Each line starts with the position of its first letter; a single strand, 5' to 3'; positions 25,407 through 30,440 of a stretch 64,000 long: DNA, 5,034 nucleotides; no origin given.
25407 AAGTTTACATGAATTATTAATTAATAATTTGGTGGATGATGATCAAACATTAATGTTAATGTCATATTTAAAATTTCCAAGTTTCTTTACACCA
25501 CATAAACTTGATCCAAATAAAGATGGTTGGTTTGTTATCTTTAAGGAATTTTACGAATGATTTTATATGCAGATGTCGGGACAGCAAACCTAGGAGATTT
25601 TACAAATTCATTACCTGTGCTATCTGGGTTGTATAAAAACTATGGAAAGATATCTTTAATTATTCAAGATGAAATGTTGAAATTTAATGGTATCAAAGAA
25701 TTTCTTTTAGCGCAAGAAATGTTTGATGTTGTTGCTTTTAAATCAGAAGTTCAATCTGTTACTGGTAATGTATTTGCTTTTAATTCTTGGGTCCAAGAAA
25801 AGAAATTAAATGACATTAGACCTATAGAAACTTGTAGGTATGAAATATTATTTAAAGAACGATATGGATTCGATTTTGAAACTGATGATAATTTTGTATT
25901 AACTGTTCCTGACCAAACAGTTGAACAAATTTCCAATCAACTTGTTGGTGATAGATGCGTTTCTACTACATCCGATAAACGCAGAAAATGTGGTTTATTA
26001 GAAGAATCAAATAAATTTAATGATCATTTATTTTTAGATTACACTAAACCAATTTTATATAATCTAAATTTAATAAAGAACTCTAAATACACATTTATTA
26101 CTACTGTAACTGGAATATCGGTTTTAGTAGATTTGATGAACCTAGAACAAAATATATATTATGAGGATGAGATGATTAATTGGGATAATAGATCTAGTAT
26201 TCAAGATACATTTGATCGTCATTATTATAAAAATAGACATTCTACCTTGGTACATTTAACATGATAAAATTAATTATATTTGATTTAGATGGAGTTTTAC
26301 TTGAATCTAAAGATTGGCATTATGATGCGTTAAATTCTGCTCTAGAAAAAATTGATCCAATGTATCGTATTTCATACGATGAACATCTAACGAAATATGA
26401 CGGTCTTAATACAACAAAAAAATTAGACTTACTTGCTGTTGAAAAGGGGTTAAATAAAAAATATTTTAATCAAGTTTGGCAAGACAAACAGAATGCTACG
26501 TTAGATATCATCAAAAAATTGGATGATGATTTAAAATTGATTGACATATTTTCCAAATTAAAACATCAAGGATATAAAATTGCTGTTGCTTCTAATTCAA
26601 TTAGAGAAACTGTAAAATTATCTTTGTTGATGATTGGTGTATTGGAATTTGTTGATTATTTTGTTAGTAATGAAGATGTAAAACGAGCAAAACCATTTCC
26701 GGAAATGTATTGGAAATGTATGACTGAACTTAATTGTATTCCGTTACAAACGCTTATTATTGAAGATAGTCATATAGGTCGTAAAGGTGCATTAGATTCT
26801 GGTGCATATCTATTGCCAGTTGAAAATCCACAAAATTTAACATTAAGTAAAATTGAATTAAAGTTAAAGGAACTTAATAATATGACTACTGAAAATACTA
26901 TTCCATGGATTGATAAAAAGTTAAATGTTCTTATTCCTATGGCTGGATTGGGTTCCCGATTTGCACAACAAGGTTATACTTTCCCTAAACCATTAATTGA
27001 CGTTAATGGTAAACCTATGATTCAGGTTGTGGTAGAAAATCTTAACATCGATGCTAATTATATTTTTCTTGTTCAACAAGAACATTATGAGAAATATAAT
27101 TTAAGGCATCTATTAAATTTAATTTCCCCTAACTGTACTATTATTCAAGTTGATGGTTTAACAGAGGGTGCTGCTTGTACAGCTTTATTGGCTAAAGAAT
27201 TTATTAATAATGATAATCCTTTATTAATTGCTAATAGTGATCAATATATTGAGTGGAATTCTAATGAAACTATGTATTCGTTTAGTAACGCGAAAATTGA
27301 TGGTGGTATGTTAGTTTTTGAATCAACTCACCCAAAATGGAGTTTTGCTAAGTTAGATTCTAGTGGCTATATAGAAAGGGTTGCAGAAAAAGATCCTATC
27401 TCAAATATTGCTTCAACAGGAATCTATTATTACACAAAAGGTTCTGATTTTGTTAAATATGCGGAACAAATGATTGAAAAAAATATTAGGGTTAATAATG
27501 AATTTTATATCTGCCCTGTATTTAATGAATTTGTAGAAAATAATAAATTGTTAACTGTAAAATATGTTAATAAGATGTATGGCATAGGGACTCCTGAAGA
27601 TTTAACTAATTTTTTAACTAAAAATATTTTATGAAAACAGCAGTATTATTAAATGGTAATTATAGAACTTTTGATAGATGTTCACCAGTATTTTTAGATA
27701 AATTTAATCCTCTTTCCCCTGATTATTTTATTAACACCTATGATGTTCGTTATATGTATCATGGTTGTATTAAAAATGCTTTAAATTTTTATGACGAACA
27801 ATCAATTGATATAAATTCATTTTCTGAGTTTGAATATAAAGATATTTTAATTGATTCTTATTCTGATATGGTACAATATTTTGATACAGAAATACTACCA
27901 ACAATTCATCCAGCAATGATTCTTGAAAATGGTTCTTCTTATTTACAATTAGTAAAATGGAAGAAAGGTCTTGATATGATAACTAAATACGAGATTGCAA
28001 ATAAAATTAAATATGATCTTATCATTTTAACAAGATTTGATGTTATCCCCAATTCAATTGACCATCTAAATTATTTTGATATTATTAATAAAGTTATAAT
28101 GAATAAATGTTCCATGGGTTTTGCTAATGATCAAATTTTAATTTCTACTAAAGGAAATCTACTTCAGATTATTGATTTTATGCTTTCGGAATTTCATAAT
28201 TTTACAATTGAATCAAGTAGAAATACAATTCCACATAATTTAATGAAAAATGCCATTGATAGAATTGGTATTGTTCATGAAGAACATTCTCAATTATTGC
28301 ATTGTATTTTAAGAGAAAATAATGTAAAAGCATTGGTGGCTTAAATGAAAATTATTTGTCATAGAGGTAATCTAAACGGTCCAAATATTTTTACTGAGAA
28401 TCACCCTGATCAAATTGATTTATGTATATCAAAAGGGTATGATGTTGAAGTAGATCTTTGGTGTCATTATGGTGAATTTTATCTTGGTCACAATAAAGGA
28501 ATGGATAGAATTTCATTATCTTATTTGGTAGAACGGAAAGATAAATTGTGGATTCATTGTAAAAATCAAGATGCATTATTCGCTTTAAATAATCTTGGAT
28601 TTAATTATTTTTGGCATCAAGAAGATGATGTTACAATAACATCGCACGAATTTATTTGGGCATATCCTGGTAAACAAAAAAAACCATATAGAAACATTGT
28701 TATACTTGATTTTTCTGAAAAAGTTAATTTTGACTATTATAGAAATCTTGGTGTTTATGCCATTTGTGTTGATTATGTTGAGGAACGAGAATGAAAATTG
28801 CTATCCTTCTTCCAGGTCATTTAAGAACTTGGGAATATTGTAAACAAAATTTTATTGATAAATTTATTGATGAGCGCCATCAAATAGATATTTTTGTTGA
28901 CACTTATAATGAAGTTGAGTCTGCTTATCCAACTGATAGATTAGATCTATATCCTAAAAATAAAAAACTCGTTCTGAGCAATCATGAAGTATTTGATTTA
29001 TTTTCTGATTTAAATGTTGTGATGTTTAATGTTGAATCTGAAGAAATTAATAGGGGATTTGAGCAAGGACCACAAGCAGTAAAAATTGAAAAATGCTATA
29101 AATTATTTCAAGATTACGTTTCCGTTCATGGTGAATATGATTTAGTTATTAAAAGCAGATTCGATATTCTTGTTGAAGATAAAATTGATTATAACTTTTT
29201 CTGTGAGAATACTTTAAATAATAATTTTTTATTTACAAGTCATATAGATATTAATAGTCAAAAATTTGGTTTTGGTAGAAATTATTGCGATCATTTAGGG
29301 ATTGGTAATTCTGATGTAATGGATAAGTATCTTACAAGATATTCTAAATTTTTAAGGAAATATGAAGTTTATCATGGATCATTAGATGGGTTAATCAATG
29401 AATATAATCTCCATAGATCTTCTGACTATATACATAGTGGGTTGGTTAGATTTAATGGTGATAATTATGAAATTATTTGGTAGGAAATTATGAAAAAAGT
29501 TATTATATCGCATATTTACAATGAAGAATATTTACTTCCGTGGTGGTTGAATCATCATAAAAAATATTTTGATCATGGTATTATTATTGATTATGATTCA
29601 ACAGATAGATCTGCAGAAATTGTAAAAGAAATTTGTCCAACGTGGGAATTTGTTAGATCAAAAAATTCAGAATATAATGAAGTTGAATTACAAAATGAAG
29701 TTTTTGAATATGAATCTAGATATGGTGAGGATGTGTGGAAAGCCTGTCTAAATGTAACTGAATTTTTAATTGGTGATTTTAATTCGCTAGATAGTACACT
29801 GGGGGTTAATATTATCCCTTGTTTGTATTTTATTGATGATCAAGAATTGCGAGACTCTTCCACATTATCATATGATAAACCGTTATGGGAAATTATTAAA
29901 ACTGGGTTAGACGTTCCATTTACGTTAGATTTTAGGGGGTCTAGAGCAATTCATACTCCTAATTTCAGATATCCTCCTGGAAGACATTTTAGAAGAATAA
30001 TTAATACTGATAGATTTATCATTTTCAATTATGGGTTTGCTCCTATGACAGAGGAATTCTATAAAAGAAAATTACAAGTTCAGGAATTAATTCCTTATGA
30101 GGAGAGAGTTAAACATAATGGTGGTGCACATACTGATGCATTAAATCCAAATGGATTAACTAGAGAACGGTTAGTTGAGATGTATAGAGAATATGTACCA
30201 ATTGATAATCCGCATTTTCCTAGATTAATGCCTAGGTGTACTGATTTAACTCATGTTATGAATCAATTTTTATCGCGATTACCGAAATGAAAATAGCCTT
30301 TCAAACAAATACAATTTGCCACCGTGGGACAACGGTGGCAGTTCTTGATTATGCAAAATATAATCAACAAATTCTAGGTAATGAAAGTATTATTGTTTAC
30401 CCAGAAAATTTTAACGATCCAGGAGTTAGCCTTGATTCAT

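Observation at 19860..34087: A ~14 kb phage-encoded glycan biosynthesis island including an E1-type [2Fe-2S] sugar 3-dehydrase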

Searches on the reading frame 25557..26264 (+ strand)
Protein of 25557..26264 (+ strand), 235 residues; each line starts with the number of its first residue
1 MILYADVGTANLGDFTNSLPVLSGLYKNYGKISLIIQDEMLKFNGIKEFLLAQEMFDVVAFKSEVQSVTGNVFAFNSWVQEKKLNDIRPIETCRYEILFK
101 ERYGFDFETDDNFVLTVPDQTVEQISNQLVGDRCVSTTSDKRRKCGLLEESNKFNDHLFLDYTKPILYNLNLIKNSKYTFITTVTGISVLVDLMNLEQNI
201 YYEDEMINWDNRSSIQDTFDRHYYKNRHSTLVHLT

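Call 5: search_protein_families(library=pfam, proteins=[window:25557-26264:+], max_evalue=0.01)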
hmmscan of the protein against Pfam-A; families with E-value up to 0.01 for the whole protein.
window:25557-26264:+ (235 aa): 0 families

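Call 27: search_protein_families(library=ncbifam, proteins=[window:25557-26264:+], max_evalue=0.001)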
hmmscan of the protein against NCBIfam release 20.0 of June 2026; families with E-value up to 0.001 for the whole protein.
window:25557-26264:+ (235 aa): 0 families

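Call 38: search_protein_families(library=phrogs, proteins=[window:25557-26264:+], max_evalue=0.01)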
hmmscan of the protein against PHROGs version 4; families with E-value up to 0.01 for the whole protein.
window:25557-26264:+ (235 aa): 0 families

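Call 62: find_homologous_proteins(query=window:25557-26264:+, max_evalue=0.00001)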
Query window:25557-26264:+ (235 aa): 257 proteins with E <= 0.00001 among 532 candidates; the best 120 are listed.
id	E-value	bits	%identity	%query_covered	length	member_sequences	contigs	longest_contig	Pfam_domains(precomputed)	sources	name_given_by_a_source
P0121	3.3e-150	516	98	100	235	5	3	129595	-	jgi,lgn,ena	jgi:hypothetical protein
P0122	2.4e-109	382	73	100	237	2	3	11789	-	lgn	-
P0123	2.9e-107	375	71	100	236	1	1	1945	-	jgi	-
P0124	3.2e-102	359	82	83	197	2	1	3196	-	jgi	jgi:hypothetical protein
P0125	3.3e-78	280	57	100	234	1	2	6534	-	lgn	-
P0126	1.7e-72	262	57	98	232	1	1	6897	-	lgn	-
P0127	6.9e-71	256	52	100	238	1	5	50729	-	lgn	-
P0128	2.0e-70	255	52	98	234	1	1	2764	-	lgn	-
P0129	4.3e-69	251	50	100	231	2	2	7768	-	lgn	-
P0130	8.2e-69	250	52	98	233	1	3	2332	-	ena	-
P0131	4.2e-61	224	48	98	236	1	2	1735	-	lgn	-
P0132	2.3e-59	219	48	96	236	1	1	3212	-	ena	-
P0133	9.8e-57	210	47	96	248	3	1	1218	-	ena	-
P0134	2.8e-56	209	46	96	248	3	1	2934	-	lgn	-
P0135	4.2e-56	208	49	98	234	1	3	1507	-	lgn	-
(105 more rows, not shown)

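Call 71: predict_structure(alignment_id=A2)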
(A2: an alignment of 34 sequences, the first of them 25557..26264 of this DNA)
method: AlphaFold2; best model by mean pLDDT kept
length: 235 residues; sequences in the alignment: 34
mean_pLDDT: 94.7   pTM: 0.92
mean pLDDT of the five models: 94.7, 94.6, 94.6, 94.4, 94.3
residues with pLDDT >= 90: 204; 70-90: 31; 50-70: 0; < 50: 0
segments of 3 or more residues with pLDDT < 50: none
pLDDT, mean of each block of 10 residues (from residue 1): 90 95 98 97 97 98 94 93 96 97 98 98 94 86 88 95 97 97 97 98 87 91 97 94
secondary structure, 60 per line:
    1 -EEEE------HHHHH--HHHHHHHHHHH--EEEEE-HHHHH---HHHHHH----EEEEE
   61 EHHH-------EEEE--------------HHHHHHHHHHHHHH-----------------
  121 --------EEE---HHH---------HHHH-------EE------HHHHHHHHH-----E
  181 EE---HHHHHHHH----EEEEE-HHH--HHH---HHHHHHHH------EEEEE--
elements in order: E2-5 H12-16 H19-29 E32-36 H38-42 H46-51 E56-61 E72-75 H90-103 E129-131 H147-150 H166-174 E180-182 H186-193 E198-202 H215-222 E229-233

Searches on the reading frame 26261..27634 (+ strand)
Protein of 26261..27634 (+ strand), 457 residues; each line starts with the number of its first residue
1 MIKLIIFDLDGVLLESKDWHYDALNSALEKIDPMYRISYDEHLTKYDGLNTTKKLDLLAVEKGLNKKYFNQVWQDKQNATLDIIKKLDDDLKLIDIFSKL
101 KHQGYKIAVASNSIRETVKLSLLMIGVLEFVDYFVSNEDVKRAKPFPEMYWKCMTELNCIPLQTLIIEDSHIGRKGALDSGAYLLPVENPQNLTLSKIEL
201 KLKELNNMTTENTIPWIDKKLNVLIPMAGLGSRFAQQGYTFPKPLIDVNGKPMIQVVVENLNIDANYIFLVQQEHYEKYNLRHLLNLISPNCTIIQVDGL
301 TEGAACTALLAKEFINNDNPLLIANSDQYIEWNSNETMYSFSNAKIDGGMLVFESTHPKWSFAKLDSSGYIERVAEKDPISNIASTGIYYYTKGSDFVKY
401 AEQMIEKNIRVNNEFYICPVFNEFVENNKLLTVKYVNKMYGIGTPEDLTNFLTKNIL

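Call 6: search_protein_families(library=pfam, proteins=[window:26261-27634:+], max_evalue=0.01)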
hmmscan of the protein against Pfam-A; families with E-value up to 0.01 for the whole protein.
window:26261-27634:+ (457 aa): 4 families
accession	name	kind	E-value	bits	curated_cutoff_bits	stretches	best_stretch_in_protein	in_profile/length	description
PF13419.12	HAD_2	-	2.5e-26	93.3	23.8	1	5-183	1-174/178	Haloacid dehalogenase-like hydrolase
PF00702.32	Hydrolase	-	1.6e-16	61.7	26.4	1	2-177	1-187/191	haloacid dehalogenase-like hydrolase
PF00483.29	NTP_transferase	-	5.8e-13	49.4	21.2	1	228-414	7-201/245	Nucleotidyl transferase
PF12804.13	NTP_transf_3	-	0.00071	20.2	27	1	224-277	2-51/160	MobA-like NTP transferase domain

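Call 8: search_protein_families(library=ncbifam, proteins=[window:26261-27634:+], max_evalue=0.01)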
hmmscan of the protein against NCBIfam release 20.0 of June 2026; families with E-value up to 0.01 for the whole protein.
window:26261-27634:+ (457 aa): 44 families (the best 25 are shown)
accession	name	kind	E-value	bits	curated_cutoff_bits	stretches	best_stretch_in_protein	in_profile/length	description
TIGR02009.1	PGMB-YQAB-SF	subfamily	3e-22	79.7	153.35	1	3-182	2-181/186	beta-phosphoglucomutase family hydrolase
TIGR01990.1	bPGM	equivalog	9.6e-21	74.6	189.4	1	2-184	1-183/187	beta-phosphoglucomutase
NF046057.1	bifunc_MtlD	equivalog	1.1e-18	67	800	1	2-205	7-212/683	bifunctional mannitol-1-phosphate dehydrogenase/phosphatase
NF008087.0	PRK10826.1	equivalog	6.6e-15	55.3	191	1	2-173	7-177/222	hexitol phosphatase HxpB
NF009804.0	PRK13288.1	equivalog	1.1e-14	54.4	218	1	1-171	2-165/215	pyrophosphatase PpaX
NF041173.1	Sug_nt_acttase_Thmprot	equivalog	4.2e-14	52.3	600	1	223-450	3-222/405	bifunctional sugar-1-phosphate nucleotidylyltransferase/acetyltransferase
TIGR03992.1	Arch_glmU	subfamily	6.6e-14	51.6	292.1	1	224-450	4-222/393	bifunctional sugar-1-phosphate nucleotidylyltransferase/acetyltransferase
TIGR01208.1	rmlA_long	equivalog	1.3e-13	50.6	320.25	1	224-449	3-228/353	glucose-1-phosphate thymidylyltransferase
NF053653.1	InDiPhoBT2121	equivalog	4.1e-13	49.4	245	1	3-188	2-187/216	inorganic diphosphatase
NF008000.0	PRK10725.1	equivalog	1.6e-12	47.9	215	1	5-178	8-176/188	fructose-1-phosphate/6-phosphogluconate phosphatase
TIGR02253.1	CTE7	subfamily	2.7e-12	46.9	169.75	1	1-170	1-176/221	TIGR02253 family HAD-type hydrolase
NF007854.0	PRK10563.1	equivalog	4.7e-09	36.2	211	1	2-182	4-180/221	6-phosphogluconate phosphatase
NF041313.1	UDPGP_AglF_Halo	equivalog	9.8e-09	35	400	1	224-447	4-226/234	UTP--glucose-1-phosphate uridylyltransferase AglF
NF008610.0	PRK11587.1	equivalog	9.8e-09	34.9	282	1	5-211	6-206/219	sugar phosphatase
TIGR01509.1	HAD-SF-IA-v3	subfamily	4.5e-08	33.4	29.4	1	122-182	91-149/154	HAD-IA family hydrolase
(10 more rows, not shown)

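Call 66: search_solved_structures(query=window:26261-27634:+, max_evalue=0.000001)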
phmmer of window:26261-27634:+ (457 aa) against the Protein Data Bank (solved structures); distinct sequences matched with E-value up to 0.000001: 24.
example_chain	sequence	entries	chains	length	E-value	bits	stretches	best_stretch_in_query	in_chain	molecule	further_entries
4evw_A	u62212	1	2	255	3.7e-19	72.2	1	223-453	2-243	Nucleoside-diphosphate-sugar pyrophosphorylase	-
3e58_A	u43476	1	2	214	3.6e-12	49.2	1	1-175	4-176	putative Beta-phosphoglucomutase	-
3nas_A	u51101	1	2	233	7.6e-11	44.9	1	2-209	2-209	beta-phosphoglucomutase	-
3kbb_A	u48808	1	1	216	1.1e-10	44.4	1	4-181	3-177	Phosphorylated carbohydrates phosphatase TM_1254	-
7oct_A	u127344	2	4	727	1.1e-10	44.3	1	5-201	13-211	HAD hydrolase, family IA, variant 3 | Mannitol-1-phosphate dehydrogenase/phosphatase MtlD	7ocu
7ocn_A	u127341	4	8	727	1.1e-10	44.3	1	5-201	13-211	HAD hydrolase, family IA, variant 3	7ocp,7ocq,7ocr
6hdi_A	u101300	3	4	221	4.5e-10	42.3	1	1-193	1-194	Beta-phosphoglucomutase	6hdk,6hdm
6hdh_A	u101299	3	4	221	6e-10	41.9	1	1-193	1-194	Beta-phosphoglucomutase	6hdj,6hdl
6h8y_A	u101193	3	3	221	7.2e-10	41.7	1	1-193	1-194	Beta-phosphoglucomutase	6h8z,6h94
1lvh_A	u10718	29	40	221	7.2e-10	41.7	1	1-193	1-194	beta-phosphoglucomutase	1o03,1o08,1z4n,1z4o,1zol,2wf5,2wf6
5olw_A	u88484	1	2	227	7.6e-10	41.6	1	1-193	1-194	Beta-phosphoglucomutase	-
3fm9_A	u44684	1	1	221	1.4e-09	40.7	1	1-193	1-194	Beta-phosphoglucomutase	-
7ocs_A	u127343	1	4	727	1.4e-09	40.7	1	6-201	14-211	HAD hydrolase, family IA, variant 3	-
6hdf_A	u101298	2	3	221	3.6e-09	39.4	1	1-193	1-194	Beta-phosphoglucomutase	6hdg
5o6p_A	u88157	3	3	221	3.6e-09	39.4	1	1-193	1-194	Beta-phosphoglucomutase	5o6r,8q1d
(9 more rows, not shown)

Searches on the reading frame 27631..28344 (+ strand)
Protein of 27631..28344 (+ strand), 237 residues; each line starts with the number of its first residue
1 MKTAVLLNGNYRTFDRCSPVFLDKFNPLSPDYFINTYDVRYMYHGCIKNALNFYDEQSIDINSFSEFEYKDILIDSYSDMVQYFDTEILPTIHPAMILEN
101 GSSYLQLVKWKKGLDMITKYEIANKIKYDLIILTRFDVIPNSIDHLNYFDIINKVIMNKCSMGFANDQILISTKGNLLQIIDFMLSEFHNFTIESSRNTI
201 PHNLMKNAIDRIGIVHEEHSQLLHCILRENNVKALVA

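Call 6: search_protein_families(library=pfam, proteins=[window:27631-28344:+], max_evalue=0.01)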
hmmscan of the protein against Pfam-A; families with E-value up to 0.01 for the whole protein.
window:27631-28344:+ (237 aa): 1 family
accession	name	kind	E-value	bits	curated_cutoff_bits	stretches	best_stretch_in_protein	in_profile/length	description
PF25072.1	DUF7796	-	0.0046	16.4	27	1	104-172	95-161/346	Domain of unknown function (DUF7796)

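Call 8: search_protein_families(library=ncbifam, proteins=[window:27631-28344:+], max_evalue=0.01)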
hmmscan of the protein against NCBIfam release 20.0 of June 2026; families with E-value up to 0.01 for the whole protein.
window:27631-28344:+ (237 aa): 0 families

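Call 38: search_protein_families(library=phrogs, proteins=[window:27631-28344:+], max_evalue=0.01)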
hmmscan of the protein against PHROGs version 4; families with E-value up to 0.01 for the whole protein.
window:27631-28344:+ (237 aa): 1 family
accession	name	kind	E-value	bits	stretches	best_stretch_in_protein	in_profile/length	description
phrog_13607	-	unknown function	0.0015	19.5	1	106-184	121-194/239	-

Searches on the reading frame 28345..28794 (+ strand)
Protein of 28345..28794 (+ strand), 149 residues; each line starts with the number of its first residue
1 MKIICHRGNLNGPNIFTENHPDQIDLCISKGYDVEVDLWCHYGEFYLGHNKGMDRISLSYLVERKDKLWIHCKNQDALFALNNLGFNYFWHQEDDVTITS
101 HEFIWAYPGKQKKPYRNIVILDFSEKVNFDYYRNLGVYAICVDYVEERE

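Call 6: search_protein_families(library=pfam, proteins=[window:28345-28794:+], max_evalue=0.01)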
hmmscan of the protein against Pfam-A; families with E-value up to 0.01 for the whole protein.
window:28345-28794:+ (149 aa): 0 families

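Call 8: search_protein_families(library=ncbifam, proteins=[window:28345-28794:+], max_evalue=0.01)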
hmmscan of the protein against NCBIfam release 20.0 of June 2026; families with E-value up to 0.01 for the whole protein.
window:28345-28794:+ (149 aa): 0 families

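Call 38: search_protein_families(library=phrogs, proteins=[window:28345-28794:+], max_evalue=0.01)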
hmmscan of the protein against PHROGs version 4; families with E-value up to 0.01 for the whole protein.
window:28345-28794:+ (149 aa): 1 family
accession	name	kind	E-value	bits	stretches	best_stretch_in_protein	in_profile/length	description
phrog_34507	-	unknown function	1.3e-24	87.9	1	1-111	7-115/167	-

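Call 65: search_solved_structures(query=window:28345-28794:+, max_evalue=10, show_alignments=1)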
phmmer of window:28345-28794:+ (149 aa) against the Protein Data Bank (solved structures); distinct sequences matched with E-value up to 10: 1.
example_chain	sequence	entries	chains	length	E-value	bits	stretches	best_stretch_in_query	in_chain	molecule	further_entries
2uz0_A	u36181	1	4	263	0.011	18.8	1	57-124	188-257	TRIBUTYRIN ESTERASE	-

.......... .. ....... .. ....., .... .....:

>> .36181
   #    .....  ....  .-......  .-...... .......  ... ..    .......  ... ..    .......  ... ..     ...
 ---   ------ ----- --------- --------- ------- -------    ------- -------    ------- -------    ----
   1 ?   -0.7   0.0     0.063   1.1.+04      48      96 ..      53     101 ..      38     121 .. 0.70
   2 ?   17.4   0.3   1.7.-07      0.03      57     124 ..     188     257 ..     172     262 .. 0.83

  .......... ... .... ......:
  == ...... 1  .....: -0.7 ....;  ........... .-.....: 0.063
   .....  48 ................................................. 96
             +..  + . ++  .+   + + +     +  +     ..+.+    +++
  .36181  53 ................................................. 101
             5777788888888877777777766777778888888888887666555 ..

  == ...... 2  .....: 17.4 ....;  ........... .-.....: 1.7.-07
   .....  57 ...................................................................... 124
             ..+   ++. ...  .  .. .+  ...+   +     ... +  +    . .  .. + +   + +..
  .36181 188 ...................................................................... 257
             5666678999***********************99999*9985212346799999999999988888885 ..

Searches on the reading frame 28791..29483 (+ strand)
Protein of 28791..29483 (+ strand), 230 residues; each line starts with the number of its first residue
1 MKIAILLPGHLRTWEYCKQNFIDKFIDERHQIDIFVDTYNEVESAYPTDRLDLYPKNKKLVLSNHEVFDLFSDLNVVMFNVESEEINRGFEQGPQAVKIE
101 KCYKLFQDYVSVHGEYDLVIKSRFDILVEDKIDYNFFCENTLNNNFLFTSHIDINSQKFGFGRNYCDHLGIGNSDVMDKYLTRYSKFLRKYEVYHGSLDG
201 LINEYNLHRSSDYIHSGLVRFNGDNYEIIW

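Call 6: search_protein_families(library=pfam, proteins=[window:28791-29483:+], max_evalue=0.01)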
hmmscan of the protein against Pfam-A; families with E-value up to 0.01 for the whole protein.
window:28791-29483:+ (230 aa): 1 family
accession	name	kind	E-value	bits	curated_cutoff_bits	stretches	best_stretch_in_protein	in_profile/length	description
PF25072.1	DUF7796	-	0.0086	15.4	27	0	2-141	5-142/346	Domain of unknown function (DUF7796)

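Call 8: search_protein_families(library=ncbifam, proteins=[window:28791-29483:+], max_evalue=0.01)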
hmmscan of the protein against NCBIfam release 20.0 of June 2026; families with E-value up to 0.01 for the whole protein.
window:28791-29483:+ (230 aa): 0 families

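Call 38: search_protein_families(library=phrogs, proteins=[window:28791-29483:+], max_evalue=0.01)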
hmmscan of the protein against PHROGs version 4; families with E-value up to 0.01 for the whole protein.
window:28791-29483:+ (230 aa): 1 family
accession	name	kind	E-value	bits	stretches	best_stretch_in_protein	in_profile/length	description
phrog_13607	-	unknown function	6.3e-10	40.4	1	1-189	1-199/239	-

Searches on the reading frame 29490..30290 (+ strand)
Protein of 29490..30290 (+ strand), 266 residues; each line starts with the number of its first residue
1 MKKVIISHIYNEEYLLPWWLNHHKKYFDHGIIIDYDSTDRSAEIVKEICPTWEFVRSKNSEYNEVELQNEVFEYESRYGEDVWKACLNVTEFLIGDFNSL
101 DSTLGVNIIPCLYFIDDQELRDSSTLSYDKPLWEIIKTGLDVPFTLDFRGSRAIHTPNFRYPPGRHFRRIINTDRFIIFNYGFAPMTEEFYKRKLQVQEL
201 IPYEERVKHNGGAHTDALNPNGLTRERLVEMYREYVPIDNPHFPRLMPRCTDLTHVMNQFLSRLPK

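Call 6: search_protein_families(library=pfam, proteins=[window:29490-30290:+], max_evalue=0.01)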
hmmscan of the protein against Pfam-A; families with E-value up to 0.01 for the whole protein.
window:29490-30290:+ (266 aa): 1 family
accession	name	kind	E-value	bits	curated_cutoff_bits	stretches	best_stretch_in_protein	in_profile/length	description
PF13704.12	Glyco_tranf_2_4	-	6.1e-09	36.7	27.5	1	11-101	2-95/98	Glycosyl transferase family 2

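Call 8: search_protein_families(library=ncbifam, proteins=[window:29490-30290:+], max_evalue=0.01)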
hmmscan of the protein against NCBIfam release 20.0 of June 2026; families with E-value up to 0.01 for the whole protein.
window:29490-30290:+ (266 aa): 0 families
